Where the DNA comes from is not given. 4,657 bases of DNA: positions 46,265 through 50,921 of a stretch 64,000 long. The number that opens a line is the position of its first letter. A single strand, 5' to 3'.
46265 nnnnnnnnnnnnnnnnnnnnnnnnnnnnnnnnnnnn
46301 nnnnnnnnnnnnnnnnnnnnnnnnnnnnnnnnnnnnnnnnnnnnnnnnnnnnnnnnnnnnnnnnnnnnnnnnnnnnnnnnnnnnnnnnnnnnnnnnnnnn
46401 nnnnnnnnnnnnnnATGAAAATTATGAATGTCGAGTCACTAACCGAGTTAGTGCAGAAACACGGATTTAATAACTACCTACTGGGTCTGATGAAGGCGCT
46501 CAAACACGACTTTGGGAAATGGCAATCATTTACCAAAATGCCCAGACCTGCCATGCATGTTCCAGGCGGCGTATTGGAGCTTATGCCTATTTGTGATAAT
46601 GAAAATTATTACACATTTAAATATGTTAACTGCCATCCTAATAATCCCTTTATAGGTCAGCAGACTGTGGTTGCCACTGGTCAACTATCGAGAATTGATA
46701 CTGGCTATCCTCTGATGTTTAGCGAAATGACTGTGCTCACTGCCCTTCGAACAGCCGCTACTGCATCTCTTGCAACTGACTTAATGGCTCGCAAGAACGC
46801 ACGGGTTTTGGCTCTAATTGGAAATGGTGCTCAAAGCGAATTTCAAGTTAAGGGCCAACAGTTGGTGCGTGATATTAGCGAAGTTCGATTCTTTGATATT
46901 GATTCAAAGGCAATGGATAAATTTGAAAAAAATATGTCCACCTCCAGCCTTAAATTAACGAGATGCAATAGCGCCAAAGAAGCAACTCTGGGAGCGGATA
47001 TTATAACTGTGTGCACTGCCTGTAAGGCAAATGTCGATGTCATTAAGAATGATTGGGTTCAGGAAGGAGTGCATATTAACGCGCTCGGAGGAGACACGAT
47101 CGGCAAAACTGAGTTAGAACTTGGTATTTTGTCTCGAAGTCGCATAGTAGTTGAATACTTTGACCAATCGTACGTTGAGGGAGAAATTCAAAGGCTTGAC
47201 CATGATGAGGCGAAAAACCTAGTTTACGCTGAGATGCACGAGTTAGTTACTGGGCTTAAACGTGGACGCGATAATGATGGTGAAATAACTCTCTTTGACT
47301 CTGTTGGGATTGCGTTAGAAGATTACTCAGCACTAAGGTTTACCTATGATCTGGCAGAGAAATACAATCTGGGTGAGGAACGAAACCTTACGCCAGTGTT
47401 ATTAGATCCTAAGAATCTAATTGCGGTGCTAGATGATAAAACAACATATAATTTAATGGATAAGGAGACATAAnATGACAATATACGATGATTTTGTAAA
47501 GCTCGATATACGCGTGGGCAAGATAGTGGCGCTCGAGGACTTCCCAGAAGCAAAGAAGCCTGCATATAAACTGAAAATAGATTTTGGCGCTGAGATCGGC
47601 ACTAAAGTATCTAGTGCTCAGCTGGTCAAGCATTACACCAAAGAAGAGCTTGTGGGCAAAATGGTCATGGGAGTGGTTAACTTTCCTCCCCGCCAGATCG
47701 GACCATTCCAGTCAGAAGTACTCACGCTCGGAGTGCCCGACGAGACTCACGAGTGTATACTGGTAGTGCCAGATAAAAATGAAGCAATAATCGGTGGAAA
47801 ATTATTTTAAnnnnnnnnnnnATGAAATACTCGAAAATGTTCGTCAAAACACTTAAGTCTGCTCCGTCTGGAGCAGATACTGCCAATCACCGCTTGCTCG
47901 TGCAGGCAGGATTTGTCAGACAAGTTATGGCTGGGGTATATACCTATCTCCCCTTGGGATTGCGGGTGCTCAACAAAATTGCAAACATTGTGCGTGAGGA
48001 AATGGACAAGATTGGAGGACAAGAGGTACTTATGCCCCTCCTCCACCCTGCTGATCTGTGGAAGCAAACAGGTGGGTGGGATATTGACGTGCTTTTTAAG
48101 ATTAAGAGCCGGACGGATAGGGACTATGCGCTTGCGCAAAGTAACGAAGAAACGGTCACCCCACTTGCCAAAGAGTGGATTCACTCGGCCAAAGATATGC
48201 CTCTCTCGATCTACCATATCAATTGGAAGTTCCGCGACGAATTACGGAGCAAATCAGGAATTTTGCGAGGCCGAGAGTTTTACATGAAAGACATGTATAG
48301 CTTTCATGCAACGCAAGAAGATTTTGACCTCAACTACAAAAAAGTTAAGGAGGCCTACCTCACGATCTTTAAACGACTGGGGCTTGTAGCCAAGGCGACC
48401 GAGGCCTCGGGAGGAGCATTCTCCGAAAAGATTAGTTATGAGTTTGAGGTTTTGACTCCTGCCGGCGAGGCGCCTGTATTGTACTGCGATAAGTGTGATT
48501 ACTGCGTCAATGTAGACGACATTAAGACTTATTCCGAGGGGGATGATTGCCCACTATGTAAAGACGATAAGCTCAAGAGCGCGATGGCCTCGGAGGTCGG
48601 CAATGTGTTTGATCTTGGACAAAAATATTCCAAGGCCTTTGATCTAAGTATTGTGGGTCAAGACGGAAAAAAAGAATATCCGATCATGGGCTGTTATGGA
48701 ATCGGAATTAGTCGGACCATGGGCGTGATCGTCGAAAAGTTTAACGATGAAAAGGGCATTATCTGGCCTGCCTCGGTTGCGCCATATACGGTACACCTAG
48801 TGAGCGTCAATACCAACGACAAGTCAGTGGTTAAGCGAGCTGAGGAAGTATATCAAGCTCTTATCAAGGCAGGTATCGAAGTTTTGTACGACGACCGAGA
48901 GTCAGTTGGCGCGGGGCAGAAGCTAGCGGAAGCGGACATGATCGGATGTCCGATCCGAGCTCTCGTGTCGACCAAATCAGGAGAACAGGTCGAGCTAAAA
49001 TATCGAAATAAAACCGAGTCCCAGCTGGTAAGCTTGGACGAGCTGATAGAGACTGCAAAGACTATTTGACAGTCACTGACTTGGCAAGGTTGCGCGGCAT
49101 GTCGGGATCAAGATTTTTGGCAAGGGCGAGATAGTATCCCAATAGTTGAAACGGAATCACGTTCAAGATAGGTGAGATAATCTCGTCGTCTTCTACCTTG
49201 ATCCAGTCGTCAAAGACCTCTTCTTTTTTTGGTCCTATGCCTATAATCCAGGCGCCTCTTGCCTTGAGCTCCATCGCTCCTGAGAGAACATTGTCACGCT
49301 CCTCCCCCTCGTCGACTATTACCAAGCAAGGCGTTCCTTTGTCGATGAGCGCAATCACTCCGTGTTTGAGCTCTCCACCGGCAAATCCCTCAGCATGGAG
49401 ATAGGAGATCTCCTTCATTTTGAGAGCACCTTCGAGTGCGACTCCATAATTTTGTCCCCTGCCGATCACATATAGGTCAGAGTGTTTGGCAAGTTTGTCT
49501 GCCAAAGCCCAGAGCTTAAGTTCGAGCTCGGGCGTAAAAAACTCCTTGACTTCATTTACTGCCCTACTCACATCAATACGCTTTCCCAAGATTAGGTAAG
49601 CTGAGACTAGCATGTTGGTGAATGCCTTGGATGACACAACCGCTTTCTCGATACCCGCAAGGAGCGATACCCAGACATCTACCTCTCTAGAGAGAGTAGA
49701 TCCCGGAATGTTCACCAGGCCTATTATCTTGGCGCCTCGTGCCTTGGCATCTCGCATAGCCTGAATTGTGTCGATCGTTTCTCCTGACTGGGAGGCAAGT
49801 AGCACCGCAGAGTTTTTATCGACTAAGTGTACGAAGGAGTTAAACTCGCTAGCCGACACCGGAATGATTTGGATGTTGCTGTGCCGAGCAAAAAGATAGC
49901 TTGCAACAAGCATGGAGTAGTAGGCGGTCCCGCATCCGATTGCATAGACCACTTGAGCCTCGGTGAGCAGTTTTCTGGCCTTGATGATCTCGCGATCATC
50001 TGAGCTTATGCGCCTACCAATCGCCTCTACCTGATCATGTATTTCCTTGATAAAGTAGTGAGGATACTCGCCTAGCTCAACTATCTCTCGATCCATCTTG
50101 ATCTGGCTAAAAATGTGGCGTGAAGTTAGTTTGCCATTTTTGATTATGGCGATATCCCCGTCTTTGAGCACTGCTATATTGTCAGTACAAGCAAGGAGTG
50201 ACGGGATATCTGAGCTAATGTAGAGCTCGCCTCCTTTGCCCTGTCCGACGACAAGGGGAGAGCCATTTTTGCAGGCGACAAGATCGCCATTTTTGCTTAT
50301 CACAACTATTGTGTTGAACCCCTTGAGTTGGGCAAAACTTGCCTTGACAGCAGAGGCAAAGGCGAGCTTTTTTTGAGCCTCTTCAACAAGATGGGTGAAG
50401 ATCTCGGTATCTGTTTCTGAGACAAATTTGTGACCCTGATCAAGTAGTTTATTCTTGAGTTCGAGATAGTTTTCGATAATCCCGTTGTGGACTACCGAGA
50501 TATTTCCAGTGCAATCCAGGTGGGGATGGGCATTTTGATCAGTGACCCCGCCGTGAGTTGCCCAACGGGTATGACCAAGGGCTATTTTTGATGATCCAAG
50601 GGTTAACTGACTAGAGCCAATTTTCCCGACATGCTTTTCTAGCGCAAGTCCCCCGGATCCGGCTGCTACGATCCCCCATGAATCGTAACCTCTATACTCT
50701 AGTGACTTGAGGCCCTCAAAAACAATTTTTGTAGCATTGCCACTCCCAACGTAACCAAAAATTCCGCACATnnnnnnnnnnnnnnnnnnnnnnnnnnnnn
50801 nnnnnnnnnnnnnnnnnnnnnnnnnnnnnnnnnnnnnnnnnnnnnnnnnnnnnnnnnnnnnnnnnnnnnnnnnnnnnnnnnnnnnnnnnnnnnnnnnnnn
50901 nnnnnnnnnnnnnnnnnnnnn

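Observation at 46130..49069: T-box leader controlling an ornithine cyclodeaminase - tRNA-binding protein - ProRS operon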

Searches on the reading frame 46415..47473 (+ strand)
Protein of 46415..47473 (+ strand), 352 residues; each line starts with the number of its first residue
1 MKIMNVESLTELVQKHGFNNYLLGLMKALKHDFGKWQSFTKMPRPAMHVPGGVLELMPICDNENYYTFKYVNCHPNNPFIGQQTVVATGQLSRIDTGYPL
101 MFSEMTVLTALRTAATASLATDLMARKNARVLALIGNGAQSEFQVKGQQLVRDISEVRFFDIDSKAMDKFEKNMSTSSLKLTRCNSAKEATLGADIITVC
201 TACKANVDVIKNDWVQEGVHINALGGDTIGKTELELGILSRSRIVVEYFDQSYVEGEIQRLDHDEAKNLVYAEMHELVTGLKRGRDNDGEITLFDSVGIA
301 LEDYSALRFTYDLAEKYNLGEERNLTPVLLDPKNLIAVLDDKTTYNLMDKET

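Call 7: search_protein_families(library=pfam, proteins=[window:46415-47473:+])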
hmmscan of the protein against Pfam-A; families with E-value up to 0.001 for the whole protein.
window:46415-47473:+ (352 aa): 1 family
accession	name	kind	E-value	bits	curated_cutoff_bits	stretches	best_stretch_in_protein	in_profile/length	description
PF02423.21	OCD_Mu_crystall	-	6.1e-87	292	24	1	18-315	13-311/314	Ornithine cyclodeaminase/mu-crystallin family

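Call 8: search_protein_families(library=ncbifam, proteins=[window:46415-47473:+])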
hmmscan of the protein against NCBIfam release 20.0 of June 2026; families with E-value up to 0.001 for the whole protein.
window:46415-47473:+ (352 aa): 13 families
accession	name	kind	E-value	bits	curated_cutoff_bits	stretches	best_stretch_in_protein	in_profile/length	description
NF005762.1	PRK07589.1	equivalog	1.8e-126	421.7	350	1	2-338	2-333/334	ornithine cyclodeaminase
TIGR02371.1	ala_DH_arch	equivalog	2.9e-55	187.7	409.15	1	48-323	46-322/325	alanine dehydrogenase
NF006379.0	PRK08618.1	equivalog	2.1e-44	152.2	417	1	58-322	55-323/326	ornithine cyclodeaminase family protein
NF004793.0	PRK06141.1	equivalog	2.8e-44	151.4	322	1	53-313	49-310/314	bifunctional Delta(1)-pyrroline-2-carboxylate/Delta(1)-piperideine-2-carboxylate reductase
NF006141.0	PRK08291.1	equivalog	1.3e-36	126.3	408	1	107-319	110-324/330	cyclodeaminase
NF045643.1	ImmsucRedBhcD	equivalog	2e-35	122.6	500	1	94-318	92-314/321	iminosuccinate reductase BhcD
TIGR02992.1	ectoine_eutC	equivalog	5.2e-32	111.2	471.65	1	104-310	104-312/326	ectoine utilization protein EutC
TIGR03944.1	dehyd_SbnB_fam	equivalog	3e-25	88.9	326.9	1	68-320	70-321/327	2,3-diaminopropionate biosynthesis protein SbnB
NF005296.0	PRK06823.1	equivalog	4.2e-24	85.1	438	1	103-304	102-303/315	ornithine cyclodeaminase family protein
NF005011.0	PRK06407.1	subfamily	2.9e-21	76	337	1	101-305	91-290/302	ornithine cyclodeaminase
NF005603.0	PRK07340.1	equivalog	1.9e-18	66.8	266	1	50-311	49-300/307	delta(1)-pyrroline-2-carboxylate reductase family protein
NF004848.0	PRK06199.1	subfamily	7.5e-15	54.9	362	1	90-222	116-256/379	tyramine oxidase subunit B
NF045512.1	PyrPipCarbRedLhpI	equivalog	1.1e-09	37.9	400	1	51-310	46-293/298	bifunctional Delta(1)-pyrroline-2-carboxylate/Delta(1)-piperideine-2-carboxylate reductase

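Call 10: find_homologous_proteins(query=window:46415-47470:+, max_evalue=1e-30)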
Query window:46415-47470:+ (352 aa): 7470 proteins with E <= 1e-30 among 8000 candidates; the best 120 are listed.
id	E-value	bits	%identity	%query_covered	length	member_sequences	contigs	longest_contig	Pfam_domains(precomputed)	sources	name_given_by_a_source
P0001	5.2e-231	784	100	99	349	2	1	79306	PF02423.22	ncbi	-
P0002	2.6e-182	624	79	98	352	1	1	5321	PF02423.22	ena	-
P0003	5.0e-179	613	77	98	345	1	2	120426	PF02423.22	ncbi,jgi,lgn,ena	-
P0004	6.4e-178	609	78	96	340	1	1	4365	PF02423.22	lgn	-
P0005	2.8e-177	607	77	98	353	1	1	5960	PF02423.22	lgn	-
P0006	1.8e-176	604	78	96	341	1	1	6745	PF02423.22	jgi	jgi:ornithine cyclodeaminase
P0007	2.3e-176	604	78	96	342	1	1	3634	PF02423.22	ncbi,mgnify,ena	mgnify:CR=1 FL=1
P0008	2.4e-176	604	80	96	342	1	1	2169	PF02423.22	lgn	-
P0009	2.7e-176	604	78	96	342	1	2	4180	PF02423.22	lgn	-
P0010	3.8e-176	603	78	96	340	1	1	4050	PF02423.22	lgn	-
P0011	8.8e-176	602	78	96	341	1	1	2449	PF02423.22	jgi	jgi:ornithine cyclodeaminase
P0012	9.0e-176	602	78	96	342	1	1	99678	PF02423.22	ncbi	-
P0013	1.2e-175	602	78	96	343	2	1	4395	PF02423.22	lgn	-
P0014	1.4e-175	601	76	97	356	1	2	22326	PF02423.22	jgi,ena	-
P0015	1.6e-175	601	77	96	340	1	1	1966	PF02423.22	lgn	-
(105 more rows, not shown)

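Call 64: find_encoding_contigs(protein=P0003, flank=3000, max_places=3)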
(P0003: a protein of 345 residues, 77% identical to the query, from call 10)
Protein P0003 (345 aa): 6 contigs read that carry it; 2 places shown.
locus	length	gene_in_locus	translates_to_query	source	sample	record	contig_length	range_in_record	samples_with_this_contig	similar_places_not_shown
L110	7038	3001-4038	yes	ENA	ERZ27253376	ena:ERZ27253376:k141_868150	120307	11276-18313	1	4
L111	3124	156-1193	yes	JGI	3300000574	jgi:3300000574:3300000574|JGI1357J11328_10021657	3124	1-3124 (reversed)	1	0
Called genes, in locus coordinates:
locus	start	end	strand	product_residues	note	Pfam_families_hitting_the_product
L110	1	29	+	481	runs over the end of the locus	PF00479:G6PD_N, PF02781:G6PD_C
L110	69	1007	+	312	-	PF01210:NAD_Gly3P_dh_N (weak), PF01488:Shikimate_DH (weak), PF02558:ApbA (weak), PF03435:Sacchrp_dh_NADP (faint), PF03446:NAD_binding_2, PF03807:F420_oxidored, PF13460:NAD_binding_10 (faint), PF00393:6PGD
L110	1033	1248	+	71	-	PF24113:DUF7387 (weak)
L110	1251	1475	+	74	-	PF07927:HicA_toxin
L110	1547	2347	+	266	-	-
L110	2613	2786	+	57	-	-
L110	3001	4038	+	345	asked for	PF02423:OCD_Mu_crystall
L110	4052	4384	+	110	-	PF01588:tRNA_bind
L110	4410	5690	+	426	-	PF00587:tRNA-synt_2b, PF03129:HGTP_anticodon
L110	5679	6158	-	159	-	-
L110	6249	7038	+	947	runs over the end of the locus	-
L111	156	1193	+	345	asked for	PF02423:OCD_Mu_crystall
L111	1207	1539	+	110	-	PF01588:tRNA_bind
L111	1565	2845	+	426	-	PF00587:tRNA-synt_2b, PF03129:HGTP_anticodon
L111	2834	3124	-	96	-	?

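Call 65: find_encoding_contigs(protein=P0002, flank=3000, max_places=3)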
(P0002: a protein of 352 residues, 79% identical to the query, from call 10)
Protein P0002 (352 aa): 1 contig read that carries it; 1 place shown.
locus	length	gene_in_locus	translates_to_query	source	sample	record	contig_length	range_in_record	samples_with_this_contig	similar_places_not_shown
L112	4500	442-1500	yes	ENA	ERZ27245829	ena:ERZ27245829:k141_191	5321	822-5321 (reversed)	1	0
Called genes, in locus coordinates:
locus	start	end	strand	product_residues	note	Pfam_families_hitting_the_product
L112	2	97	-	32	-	?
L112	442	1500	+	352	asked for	PF02423:OCD_Mu_crystall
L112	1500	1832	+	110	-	PF01588:tRNA_bind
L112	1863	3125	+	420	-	PF00587:tRNA-synt_2b, PF03129:HGTP_anticodon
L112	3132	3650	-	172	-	-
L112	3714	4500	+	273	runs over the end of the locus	PF00494:SQS_PSY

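Call 71: find_encoding_contigs(protein=P0001, flank=500, max_places=2)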
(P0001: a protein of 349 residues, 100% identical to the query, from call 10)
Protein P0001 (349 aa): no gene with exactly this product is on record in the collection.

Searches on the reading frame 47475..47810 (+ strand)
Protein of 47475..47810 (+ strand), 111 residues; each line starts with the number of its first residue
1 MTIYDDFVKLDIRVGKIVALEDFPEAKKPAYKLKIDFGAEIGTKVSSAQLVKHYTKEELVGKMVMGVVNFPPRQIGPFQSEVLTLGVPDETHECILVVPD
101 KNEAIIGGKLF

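Call 7: search_protein_families(library=pfam, proteins=[window:47475-47810:+])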
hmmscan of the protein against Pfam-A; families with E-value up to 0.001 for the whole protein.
window:47475-47810:+ (111 aa): 1 family
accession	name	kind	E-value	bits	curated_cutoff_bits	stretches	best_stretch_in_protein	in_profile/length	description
PF01588.26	tRNA_bind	-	6e-15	55.5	27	1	12-101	1-90/96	Putative tRNA binding domain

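Call 8: search_protein_families(library=ncbifam, proteins=[window:47475-47810:+])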
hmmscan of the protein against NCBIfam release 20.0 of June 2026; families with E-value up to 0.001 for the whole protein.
window:47475-47810:+ (111 aa): 9 families
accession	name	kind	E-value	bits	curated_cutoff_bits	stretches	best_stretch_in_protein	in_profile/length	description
NF007495.0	PRK10089.1-4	equivalog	3.3e-46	156.5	117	1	3-110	6-112/113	tRNA-binding protein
TIGR02222.1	chap_CsaA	subfamily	1.5e-42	144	119.65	1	4-103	1-100/107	export-related chaperone CsaA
NF007494.0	PRK10089.1-3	equivalog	5.9e-42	142.1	109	1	2-102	4-104/112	tRNA-binding protein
NF007493.0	PRK10089.1-2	equivalog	1.1e-38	131.7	160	1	4-103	6-105/112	tRNA-binding protein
NF007496.0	PRK10089.1-5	equivalog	1e-34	119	171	1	1-102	1-101/109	chaperone CsaA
TIGR00399.1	metG_C_term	equivalog_domain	1.2e-15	57.6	116.65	1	4-103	36-132/139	methionine--tRNA ligase subunit beta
NF001100.0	PRK00133.1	equivalog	1.2e-15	57.2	587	1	4-103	573-669/676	methionine--tRNA ligase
NF007492.0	PRK10089.1-1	equivalog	1.7e-12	47.2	150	1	4-101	6-101/110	tRNA-binding protein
NF008900.0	PRK12267.1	equivalog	4.5e-12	45.3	598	1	4-101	545-640/648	methionine--tRNA ligase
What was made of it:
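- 47475..47810 (+): CsaA/Trbp111-type tRNA-binding protein gene. Calls 7 and 8.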

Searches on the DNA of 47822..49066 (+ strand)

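Call 57: search_rna_families(sources=[L001, L002, L005, L033, L080, L081, L083, L085, L087, L090, L092, L093, L097, L101, L108], threshold=gathering)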
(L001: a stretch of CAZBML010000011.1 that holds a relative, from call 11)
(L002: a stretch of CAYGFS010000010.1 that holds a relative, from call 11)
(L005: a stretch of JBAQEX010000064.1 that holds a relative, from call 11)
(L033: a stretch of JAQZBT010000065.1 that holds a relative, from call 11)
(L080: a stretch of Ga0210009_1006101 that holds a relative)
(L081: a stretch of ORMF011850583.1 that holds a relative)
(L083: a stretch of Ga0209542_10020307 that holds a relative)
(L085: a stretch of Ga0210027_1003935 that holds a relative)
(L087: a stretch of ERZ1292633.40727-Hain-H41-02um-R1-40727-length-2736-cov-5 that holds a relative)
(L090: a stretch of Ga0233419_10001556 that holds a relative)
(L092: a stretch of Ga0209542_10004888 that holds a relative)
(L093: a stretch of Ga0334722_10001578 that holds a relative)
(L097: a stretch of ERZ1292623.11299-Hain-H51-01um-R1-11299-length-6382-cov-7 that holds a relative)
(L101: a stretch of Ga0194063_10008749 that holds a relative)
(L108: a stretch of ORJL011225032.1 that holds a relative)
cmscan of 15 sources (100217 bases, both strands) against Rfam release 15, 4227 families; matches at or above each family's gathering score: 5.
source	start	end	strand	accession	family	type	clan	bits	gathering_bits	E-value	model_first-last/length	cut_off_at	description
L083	5222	5516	-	RF00230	T-box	Cis-reg; leader;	-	100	93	1.2e-20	1-219/219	no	T-box leader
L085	977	1049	+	RF00005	tRNA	Gene; tRNA;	CL00001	61.1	29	1.4e-10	1-71/71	no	tRNA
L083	9054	9125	-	RF00005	tRNA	Gene; tRNA;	CL00001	58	29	9.7e-10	1-71/71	no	tRNA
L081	9356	9426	+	RF00005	tRNA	Gene; tRNA;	CL00001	56.4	29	2.7e-09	1-71/71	no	tRNA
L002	462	531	-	RF00005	tRNA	Gene; tRNA;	CL00001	50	29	1.6e-07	1-71/71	no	tRNA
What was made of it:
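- On T-box leader (RF00230): None of the proline leaders in 15 related loci reaches it, while a long-Stem-I T-box in L083 does (call 57).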

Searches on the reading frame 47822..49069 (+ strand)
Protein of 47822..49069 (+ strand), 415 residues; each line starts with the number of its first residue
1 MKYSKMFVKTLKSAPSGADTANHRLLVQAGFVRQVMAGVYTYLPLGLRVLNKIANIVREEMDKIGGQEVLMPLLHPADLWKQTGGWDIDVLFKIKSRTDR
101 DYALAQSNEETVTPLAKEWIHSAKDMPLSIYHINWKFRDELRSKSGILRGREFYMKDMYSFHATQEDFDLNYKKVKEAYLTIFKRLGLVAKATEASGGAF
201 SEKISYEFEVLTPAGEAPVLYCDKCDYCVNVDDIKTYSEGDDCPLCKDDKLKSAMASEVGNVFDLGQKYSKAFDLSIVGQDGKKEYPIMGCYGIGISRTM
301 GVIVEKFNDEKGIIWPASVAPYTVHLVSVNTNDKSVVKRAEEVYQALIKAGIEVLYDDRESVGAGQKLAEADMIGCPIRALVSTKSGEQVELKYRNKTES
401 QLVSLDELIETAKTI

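Call 7: search_protein_families(library=pfam, proteins=[window:47822-49069:+])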
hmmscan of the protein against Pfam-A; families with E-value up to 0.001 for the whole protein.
window:47822-49069:+ (415 aa): 2 families
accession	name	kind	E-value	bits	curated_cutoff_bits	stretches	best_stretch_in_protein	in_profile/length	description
PF00587.30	tRNA-synt_2b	-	1.5e-32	113.6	29.3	1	92-306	1-178/179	tRNA synthetase class II core domain (G, H, P, S and T)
PF03129.25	HGTP_anticodon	-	7.6e-15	55.3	21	1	324-413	2-92/94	Anticodon binding domain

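Call 8: search_protein_families(library=ncbifam, proteins=[window:47822-49069:+])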
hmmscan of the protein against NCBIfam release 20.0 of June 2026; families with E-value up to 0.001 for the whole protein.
window:47822-49069:+ (415 aa): 10 families
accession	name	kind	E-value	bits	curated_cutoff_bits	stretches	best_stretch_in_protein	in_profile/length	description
NF006625.0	PRK09194.1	equivalog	3.7e-148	494.9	558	2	1-235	1-237/559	proline--tRNA ligase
TIGR00409.1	proS_fam_II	equivalog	9e-135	450.7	306.7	2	1-232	1-234/568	proline--tRNA ligase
NF008979.1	PRK12325.1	exception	5.8e-125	417.6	550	1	1-411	1-435/437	proline--tRNA ligase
TIGR00408.1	proS_fam_I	equivalog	3.1e-40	138.5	437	2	258-412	220-377/475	proline--tRNA ligase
TIGR00418.1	thrS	equivalog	9.4e-27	94.1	383.65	1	33-412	187-561/565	threonine--tRNA ligase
NF003211.1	PRK04173.1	equivalog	1.7e-16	60.2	312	2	313-410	356-452/454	glycine--tRNA ligase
TIGR00389.1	glyS_dimeric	equivalog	2.2e-16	59.5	243.3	2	313-413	463-562/565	glycine--tRNA ligase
NF003068.0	PRK03991.1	equivalog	1.4e-13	50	484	1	115-412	296-588/613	threonine--tRNA ligase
TIGR00442.1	hisS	equivalog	6.2e-08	32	286.75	1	36-171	3-138/406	histidine--tRNA ligase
NF002120.0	PRK00960.1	equivalog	0.00092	17.9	611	0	24-84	200-262/518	serine--tRNA ligase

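Call 11: find_related_loci(query=window:47822-49066:+, collection=genome_contigs, flank=4000)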
Query window:47822-49066:+ (415 aa) in genome_contigs; peptide patterns used: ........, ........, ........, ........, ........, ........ (x = any residue, [..] = any of these).
144 stretches matched a pattern; 81 encode a relative of the query (tblastn E <= 1e-3); the best 80 are kept; 79 distinct loci.
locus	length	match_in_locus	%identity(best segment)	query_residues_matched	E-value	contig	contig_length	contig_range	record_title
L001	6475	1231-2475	81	1-414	0e+0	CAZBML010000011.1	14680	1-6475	MAG TPA_asm: uncultured Pseudomonadales bacterium isolate SRP278252_co2_164 genome assembly, contig: NODE_8503_length_14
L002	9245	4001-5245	80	1-414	0e+0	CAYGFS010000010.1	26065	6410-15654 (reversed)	MAG TPA_asm: uncultured Pseudomonadales bacterium isolate ERP113451_co1_9 genome assembly, contig: NODE_2115_length_2606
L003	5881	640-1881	80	1-413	0e+0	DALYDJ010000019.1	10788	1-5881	MAG TPA_asm: Candidatus Woesebacteria bacterium isolate CTOTU14224 NODE_1491_length_10788_cov_3.810864, whole genome sho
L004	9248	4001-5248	80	1-415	0e+0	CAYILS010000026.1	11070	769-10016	MAG TPA_asm: uncultured Pseudomonadales bacterium isolate ERP119705_co23_57 genome assembly, contig: NODE_6069_length_11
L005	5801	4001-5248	80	1-415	0e+0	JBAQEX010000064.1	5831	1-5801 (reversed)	MAG: Microgenomates group bacterium isolate MFD12003_ilm_asm_bin69 k127_75675, whole genome shotgun sequence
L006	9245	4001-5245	79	1-414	0e+0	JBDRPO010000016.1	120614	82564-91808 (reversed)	MAG: bacterium isolate MEGAHIT-group-2.121 k141_804803, whole genome shotgun sequence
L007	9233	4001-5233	80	1-410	0e+0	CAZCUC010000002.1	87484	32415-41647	MAG TPA_asm: uncultured Pseudomonadales bacterium isolate SRP286056_co1_428 genome assembly, contig: NODE_205_length_874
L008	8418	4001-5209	69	1-410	0e+0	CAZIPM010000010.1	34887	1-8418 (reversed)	MAG TPA_asm: uncultured Gammaproteobacteria bacterium isolate SRP050083_co2_604 genome assembly, contig: NODE_745_length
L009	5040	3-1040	79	71-415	0e+0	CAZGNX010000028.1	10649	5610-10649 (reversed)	MAG TPA_asm: uncultured Pseudomonadales bacterium isolate SRP192515_co1_89 genome assembly, contig: NODE_6229_length_106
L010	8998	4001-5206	68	1-409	0e+0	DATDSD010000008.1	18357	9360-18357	MAG TPA_asm: Patescibacteria group bacterium isolate SMAG_U7994 k141_49681, whole genome shotgun sequence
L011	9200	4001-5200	68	10-410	0e+0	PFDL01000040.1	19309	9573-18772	MAG: Parcubacteria group bacterium CG10_big_fil_rev_8_21_14_0_10_35_15 CG10_8_21_14_0.10_scaffold_5036_c, whole genome s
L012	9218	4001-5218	68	1-413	0e+0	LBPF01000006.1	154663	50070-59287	MAG: Candidatus Woesebacteria bacterium GW2011_GWB1_33_38 UR44_C0006, whole genome shotgun sequence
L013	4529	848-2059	68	1-410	0e+0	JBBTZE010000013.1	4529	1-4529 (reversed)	MAG: Patescibacteria group bacterium isolate H51-bin069_1 H51_bin069_1_000000000013, whole genome shotgun sequence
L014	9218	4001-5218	65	1-409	0e+0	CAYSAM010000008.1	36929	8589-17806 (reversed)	MAG TPA_asm: uncultured Pseudomonadales bacterium isolate SRP286056_co2_591 genome assembly, contig: NODE_1472_length_36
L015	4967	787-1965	67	1-409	0e+0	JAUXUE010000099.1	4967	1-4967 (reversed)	MAG: Candidatus Amesbacteria bacterium isolate C13_metabat.bin.65 C13_k141_348799, whole genome shotgun sequence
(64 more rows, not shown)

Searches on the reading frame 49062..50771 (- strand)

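Call 7: search_protein_families(library=pfam, proteins=[window:49062-50771:-])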
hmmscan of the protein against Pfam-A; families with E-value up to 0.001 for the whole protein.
window:49062-50771:- (569 aa): 5 families
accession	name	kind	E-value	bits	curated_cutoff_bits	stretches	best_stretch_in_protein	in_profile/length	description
PF01380.27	SIS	-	1.2e-39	135.6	25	2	269-393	2-127/131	SIS domain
PF13522.11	GATase_6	-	4.3e-16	59.6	27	1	59-159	8-98/130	Glutamine amidotransferase domain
PF13537.11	GATase_7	-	2.9e-13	50.3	25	1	77-194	9-123/123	Glutamine amidotransferase domain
PF13230.11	GATase_4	-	0.00022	20.7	23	1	61-149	71-159/272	Glutamine amidotransferases class-II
PF13580.11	SIS_2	-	0.00054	20.5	27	0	317-353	101-137/138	SIS domain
